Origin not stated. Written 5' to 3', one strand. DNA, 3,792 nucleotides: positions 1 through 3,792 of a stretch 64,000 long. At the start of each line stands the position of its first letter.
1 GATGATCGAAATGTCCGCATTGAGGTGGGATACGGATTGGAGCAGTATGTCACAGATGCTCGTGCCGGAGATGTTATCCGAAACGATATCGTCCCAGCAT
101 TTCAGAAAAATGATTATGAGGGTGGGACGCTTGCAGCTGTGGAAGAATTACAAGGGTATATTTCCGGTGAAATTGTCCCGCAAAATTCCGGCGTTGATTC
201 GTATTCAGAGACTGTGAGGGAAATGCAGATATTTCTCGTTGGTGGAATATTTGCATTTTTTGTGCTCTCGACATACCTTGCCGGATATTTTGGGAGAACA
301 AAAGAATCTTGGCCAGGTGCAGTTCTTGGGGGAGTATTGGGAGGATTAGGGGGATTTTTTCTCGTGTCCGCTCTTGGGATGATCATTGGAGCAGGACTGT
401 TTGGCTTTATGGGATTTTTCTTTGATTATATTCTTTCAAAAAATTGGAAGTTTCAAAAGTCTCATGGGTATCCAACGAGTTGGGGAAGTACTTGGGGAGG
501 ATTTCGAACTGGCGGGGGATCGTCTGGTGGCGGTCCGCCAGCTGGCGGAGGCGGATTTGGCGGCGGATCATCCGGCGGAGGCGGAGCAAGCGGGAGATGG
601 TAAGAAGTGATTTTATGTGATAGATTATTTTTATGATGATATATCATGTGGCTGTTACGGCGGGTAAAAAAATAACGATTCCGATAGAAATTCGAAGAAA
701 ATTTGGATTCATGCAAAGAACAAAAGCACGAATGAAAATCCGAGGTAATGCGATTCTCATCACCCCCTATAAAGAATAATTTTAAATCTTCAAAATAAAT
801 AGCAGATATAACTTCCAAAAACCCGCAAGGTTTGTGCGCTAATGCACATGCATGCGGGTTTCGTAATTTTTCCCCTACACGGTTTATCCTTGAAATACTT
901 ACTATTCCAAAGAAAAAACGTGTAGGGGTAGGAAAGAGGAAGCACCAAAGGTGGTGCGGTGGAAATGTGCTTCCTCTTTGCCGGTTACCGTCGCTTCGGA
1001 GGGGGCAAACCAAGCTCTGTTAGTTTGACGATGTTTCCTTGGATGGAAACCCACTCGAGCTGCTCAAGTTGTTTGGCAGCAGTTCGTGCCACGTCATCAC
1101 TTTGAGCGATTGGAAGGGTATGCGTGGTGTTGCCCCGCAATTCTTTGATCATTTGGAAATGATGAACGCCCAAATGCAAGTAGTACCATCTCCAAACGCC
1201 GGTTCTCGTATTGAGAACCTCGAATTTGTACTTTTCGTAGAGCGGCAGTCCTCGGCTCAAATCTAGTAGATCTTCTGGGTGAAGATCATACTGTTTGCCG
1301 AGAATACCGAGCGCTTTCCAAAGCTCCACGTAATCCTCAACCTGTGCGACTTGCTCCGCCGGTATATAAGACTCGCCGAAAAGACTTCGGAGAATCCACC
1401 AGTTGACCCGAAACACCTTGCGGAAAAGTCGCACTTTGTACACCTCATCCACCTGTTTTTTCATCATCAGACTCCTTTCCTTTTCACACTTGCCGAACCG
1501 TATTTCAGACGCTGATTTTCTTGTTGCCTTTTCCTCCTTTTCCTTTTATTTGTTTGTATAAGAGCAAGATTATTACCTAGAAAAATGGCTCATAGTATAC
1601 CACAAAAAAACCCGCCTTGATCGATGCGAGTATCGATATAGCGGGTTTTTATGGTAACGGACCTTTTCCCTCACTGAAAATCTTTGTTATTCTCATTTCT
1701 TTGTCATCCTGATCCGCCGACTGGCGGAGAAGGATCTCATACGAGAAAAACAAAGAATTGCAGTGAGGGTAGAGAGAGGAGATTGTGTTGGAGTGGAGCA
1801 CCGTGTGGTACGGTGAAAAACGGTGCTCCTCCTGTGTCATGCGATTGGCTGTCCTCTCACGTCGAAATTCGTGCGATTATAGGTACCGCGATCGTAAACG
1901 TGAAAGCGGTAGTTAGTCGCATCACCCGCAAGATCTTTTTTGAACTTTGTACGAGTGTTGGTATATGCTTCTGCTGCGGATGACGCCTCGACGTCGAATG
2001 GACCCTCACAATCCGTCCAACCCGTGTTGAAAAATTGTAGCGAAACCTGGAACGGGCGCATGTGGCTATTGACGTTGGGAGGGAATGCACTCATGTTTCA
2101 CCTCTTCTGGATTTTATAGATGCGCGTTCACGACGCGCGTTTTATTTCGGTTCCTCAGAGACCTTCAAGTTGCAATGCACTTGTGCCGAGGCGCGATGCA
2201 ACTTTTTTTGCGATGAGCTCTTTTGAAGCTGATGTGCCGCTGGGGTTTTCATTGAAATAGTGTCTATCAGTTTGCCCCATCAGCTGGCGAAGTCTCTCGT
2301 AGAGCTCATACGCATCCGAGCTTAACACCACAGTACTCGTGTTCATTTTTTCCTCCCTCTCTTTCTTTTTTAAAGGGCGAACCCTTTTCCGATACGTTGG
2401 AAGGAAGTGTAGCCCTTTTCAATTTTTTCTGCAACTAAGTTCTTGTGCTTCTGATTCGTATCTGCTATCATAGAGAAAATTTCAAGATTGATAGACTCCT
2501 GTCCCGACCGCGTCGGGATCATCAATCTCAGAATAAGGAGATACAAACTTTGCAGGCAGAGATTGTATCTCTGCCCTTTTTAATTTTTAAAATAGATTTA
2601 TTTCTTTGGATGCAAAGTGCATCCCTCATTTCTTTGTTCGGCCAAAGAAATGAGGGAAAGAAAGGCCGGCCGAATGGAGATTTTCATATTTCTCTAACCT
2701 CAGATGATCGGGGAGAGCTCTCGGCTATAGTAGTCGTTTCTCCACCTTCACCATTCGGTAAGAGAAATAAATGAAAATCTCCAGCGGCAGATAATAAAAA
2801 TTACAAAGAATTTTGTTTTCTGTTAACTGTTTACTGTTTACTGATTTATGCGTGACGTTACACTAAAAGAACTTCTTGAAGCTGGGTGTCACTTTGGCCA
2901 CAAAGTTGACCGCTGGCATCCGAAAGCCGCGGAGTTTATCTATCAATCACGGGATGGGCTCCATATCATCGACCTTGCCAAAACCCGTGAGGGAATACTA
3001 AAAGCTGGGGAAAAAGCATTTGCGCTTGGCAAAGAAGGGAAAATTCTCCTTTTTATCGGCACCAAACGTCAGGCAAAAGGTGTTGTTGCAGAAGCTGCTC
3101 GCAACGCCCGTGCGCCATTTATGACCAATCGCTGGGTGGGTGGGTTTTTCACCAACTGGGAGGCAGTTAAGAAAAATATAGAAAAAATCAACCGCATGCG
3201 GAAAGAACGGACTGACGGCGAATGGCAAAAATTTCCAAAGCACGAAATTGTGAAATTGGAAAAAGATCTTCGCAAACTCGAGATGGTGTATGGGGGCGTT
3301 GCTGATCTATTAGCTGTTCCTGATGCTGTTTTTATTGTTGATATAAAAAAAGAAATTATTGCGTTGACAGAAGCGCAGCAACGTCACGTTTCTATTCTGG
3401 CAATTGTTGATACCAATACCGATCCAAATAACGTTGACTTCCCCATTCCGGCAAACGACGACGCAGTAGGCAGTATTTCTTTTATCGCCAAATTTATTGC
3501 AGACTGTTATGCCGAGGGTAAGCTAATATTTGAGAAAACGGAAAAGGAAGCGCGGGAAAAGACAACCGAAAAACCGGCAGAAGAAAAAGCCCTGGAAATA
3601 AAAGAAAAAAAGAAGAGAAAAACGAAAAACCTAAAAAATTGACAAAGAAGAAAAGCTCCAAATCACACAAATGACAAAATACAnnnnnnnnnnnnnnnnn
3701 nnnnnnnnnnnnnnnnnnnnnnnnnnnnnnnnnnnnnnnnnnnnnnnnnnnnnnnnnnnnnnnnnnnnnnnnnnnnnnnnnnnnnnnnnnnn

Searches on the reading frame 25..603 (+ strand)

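Call 71: search_protein_families(library=pfam, proteins=[window:25-603:+], max_evalue=0.00001)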
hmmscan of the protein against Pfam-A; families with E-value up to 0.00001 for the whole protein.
window:25-603:+ (192 aa): 1 family
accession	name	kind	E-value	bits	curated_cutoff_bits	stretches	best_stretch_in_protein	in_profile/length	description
PF04536.20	TPM_phosphatase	-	1.8e-09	38.1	22.1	1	2-44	82-124/125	TPM domain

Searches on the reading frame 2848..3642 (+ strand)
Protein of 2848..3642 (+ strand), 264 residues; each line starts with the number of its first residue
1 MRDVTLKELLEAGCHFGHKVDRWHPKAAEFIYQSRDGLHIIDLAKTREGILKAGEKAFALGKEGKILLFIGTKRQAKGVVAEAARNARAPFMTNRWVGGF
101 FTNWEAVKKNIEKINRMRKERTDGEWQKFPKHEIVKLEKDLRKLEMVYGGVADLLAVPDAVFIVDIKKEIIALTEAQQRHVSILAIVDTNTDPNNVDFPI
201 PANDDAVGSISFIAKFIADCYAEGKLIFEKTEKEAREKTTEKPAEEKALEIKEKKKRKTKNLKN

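Call 71: search_protein_families(library=pfam, proteins=[window:2848-3642:+], max_evalue=0.00001)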
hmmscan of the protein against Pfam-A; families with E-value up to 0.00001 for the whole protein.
window:2848-3642:+ (264 aa): 1 family
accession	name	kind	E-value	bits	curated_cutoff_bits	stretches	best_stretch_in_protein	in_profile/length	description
PF00318.25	Ribosomal_S2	-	4.4e-72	242.3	26.1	1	9-224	1-216/216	Ribosomal protein S2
